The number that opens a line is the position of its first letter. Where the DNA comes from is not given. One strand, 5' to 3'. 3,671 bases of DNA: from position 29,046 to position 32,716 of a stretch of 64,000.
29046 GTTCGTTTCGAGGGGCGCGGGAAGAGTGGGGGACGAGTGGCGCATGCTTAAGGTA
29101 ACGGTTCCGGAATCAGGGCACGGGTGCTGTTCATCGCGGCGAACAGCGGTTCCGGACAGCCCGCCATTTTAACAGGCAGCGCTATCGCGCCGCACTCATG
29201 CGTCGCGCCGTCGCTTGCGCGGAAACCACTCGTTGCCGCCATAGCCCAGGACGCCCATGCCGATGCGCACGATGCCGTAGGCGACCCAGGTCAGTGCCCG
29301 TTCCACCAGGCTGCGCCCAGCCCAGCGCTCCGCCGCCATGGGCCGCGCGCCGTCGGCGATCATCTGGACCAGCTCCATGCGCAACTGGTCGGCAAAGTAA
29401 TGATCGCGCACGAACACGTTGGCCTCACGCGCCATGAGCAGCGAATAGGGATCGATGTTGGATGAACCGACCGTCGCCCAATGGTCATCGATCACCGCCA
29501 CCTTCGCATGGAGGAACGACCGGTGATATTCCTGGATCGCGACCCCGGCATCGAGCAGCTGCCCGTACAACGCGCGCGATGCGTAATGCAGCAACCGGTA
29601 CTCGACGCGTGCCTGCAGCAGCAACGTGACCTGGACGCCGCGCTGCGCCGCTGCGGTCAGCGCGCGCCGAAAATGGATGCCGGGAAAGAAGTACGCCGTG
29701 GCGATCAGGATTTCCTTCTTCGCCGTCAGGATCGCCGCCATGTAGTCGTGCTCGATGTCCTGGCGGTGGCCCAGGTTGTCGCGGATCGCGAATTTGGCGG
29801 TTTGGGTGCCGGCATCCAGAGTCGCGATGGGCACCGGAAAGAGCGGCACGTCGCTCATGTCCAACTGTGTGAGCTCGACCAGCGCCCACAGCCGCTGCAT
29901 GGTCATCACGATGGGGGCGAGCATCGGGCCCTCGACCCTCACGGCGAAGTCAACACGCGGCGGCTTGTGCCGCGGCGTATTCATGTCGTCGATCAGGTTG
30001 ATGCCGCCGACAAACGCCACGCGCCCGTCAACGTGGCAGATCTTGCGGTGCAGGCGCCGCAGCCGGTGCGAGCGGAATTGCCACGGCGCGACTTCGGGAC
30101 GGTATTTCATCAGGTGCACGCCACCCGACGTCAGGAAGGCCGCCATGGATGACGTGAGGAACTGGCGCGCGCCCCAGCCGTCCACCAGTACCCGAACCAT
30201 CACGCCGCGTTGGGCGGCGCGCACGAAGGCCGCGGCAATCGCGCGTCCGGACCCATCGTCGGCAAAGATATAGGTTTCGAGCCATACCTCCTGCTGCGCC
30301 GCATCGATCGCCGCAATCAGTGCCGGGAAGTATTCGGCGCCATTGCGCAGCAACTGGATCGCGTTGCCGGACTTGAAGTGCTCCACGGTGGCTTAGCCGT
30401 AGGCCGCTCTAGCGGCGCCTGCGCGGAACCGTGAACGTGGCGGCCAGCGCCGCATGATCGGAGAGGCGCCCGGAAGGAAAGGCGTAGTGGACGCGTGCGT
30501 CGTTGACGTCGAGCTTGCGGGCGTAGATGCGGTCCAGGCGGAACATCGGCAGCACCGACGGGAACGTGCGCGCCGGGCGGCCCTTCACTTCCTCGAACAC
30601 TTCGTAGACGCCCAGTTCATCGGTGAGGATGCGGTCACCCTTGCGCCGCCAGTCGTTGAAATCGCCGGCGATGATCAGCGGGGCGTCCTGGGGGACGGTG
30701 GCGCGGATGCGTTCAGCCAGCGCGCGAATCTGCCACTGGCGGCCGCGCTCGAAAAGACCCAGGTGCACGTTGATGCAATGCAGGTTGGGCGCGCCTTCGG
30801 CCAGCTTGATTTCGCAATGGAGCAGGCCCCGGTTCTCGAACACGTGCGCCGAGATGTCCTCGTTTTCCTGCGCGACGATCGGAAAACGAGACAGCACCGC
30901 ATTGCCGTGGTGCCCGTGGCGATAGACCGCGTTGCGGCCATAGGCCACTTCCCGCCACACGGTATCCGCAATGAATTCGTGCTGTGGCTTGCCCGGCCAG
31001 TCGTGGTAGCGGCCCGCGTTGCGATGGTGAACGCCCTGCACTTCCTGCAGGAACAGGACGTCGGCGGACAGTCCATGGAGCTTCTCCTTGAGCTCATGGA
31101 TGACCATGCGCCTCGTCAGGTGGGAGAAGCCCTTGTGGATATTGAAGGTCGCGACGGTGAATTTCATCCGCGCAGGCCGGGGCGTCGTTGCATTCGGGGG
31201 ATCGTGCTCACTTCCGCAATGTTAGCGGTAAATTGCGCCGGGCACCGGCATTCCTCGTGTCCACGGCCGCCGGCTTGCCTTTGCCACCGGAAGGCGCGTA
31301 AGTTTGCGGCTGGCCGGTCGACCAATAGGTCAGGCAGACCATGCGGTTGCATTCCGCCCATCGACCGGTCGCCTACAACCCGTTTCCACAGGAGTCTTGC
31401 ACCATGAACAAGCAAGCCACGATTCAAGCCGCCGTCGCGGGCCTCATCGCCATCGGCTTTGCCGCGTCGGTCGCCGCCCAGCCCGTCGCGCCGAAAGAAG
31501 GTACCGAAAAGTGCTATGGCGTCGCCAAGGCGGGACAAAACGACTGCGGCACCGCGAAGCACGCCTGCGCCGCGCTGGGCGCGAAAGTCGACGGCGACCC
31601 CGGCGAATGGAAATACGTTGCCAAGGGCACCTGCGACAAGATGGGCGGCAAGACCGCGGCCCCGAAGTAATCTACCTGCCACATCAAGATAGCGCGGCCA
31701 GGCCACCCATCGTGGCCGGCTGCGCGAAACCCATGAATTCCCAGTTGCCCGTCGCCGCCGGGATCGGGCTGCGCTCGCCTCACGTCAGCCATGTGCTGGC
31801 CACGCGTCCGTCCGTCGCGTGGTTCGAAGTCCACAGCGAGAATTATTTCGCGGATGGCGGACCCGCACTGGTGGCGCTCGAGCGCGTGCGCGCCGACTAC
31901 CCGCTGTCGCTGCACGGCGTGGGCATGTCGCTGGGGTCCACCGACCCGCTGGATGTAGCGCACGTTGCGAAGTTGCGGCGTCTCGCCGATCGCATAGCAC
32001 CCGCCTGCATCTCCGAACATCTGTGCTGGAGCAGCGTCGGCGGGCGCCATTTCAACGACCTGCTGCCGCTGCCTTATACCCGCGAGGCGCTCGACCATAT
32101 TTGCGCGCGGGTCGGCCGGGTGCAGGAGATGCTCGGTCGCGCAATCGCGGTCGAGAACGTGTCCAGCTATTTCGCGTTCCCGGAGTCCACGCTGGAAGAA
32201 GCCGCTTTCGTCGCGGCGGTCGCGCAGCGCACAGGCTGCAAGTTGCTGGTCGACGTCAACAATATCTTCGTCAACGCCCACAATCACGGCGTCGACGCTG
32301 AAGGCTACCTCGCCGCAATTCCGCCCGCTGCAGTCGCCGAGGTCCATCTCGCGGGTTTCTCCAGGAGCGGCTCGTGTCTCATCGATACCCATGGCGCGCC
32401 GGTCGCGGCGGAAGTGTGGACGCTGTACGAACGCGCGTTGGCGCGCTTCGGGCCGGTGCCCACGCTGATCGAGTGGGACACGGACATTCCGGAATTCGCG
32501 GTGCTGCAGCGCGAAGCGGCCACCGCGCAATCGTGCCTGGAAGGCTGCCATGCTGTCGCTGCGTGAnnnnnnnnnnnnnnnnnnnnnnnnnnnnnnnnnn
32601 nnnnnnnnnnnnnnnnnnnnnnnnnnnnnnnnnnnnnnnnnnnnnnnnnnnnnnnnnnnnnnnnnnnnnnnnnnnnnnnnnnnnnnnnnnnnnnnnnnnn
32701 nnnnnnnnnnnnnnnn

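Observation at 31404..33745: Bufferin/gig-type MNIO RiPP operon: secreted 4-Cys DUF2282 peptide + DUF692 + DUF2063 + DoxX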

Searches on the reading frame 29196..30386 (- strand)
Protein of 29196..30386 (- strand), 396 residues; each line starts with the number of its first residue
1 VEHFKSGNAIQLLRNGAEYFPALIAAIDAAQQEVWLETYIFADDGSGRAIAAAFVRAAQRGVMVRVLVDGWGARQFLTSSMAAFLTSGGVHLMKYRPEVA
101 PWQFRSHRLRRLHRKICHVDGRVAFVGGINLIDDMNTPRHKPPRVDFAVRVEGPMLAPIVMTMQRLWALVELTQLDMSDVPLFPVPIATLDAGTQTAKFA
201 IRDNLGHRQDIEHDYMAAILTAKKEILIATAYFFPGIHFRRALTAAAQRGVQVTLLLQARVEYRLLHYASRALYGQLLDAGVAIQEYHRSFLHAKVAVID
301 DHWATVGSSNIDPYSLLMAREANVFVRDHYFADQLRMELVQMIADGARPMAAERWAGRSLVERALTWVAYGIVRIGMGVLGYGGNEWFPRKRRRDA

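Call 4: search_protein_families(library=pfam, proteins=[window:29196-30386:-], max_evalue=0.01)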
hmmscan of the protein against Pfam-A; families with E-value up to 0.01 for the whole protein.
window:29196-30386:- (396 aa): 2 families
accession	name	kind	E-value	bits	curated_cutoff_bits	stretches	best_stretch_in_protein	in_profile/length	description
PF13091.12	PLDc_2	-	8.9e-43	145.7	27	2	217-341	3-130/132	PLD-like domain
PF00614.28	PLDc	-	3.6e-11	43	21.9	2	111-132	4-25/28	Phospholipase D Active site motif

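Call 7: search_protein_families(library=ncbifam, proteins=[window:29196-30386:-], max_evalue=0.01)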
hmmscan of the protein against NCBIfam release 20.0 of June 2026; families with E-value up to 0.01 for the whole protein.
window:29196-30386:- (396 aa): 9 families
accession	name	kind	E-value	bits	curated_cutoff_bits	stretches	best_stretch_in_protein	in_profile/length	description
NF008427.0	PRK11263.1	equivalog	2.6e-104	349.6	281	1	3-375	4-372/409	cardiolipin synthase ClsB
TIGR04265.1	bac_cardiolipin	equivalog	2.4e-59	201.6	290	1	6-364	117-471/483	cardiolipin synthase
NF009107.0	PRK12452.1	equivalog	9.1e-42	143.4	787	1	9-338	141-472/509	cardiolipin synthase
NF038319.1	DISARM_DrmC_I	equivalog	3.3e-22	79.2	133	2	219-343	103-235/236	DISARM system phospholipase D-like protein DrmC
NF006946.0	PRK09428.1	equivalog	6.6e-10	38.5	314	1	7-74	24-93/451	CDP-diacylglycerol--serine O-phosphatidyltransferase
NF010492.0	PRK13912.1-3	equivalog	1.2e-06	28.2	297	0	216-311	40-140/178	nuclease NucT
NF010491.0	PRK13912.1-2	equivalog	3.1e-06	27.1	225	0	211-311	37-142/180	nuclease NucT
NF010493.0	PRK13912.1-4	equivalog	3.9e-06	26.9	351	0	219-335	36-157/171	nuclease NucT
NF010490.0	PRK13912.1-1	equivalog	7.5e-05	22.9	211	0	215-312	35-125/159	nuclease NucT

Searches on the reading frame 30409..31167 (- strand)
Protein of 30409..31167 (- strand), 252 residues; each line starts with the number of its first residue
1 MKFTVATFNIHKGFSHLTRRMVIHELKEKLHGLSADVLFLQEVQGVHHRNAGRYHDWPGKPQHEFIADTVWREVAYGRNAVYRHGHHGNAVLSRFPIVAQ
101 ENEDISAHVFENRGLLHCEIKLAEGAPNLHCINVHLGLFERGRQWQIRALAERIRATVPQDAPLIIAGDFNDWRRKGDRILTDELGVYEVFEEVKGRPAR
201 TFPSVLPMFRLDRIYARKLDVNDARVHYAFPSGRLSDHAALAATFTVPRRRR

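Call 4: search_protein_families(library=pfam, proteins=[window:30409-31167:-], max_evalue=0.01)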
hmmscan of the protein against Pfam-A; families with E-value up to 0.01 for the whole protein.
window:30409-31167:- (252 aa): 1 family
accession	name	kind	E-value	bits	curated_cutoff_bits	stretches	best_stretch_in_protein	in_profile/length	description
PF03372.29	Exo_endo_phos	-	4.5e-21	76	24.5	1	6-238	1-225/225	Endonuclease/Exonuclease/phosphatase family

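Call 7: search_protein_families(library=ncbifam, proteins=[window:30409-31167:-], max_evalue=0.01)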
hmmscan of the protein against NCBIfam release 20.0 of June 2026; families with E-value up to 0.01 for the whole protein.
window:30409-31167:- (252 aa): 4 families
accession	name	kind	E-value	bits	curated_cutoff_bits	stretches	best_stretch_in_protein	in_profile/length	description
NF003842.0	PRK05421.1-4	equivalog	8.9e-15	54.8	144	1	2-247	31-257/259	endonuclease/exonuclease/phosphatase family protein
NF003840.0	PRK05421.1-2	equivalog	4.5e-11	42.4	163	1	128-247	167-280/282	endonuclease/exonuclease/phosphatase family protein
NF003841.0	PRK05421.1-3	equivalog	1.3e-06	28.1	223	1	128-246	153-259/261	endonuclease/exonuclease/phosphatase family protein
NF003839.0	PRK05421.1-1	equivalog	0.0033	16.9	260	1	128-246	154-260/266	endonuclease/exonuclease/phosphatase family protein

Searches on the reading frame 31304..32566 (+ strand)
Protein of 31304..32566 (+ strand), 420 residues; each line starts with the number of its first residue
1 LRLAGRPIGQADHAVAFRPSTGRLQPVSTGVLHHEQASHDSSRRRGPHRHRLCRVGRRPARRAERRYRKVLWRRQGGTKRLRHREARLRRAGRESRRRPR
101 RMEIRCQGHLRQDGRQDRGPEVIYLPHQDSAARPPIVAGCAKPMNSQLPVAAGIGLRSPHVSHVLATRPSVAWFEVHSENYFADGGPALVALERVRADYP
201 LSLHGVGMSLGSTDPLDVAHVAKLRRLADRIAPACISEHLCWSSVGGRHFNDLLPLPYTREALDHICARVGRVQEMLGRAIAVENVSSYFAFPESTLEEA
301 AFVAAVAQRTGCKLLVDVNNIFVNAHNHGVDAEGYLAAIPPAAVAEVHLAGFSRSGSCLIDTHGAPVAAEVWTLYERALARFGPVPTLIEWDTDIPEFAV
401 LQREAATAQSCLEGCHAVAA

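Call 4: search_protein_families(library=pfam, proteins=[window:31304-32566:+], max_evalue=0.01)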
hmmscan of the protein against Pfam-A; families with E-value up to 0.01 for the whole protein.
window:31304-32566:+ (420 aa): 2 families
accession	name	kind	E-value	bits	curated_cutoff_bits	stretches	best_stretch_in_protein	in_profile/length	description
PF05114.20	MbnB_TglH_ChrH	-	4e-110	367.6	25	1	152-412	2-262/263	RiPP precursor modification enzyme MbnB/TglH/ChrH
PF01261.30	AP_endonuc_2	-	0.00042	20.5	31.1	1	201-394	44-232/249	Xylose isomerase-like TIM barrel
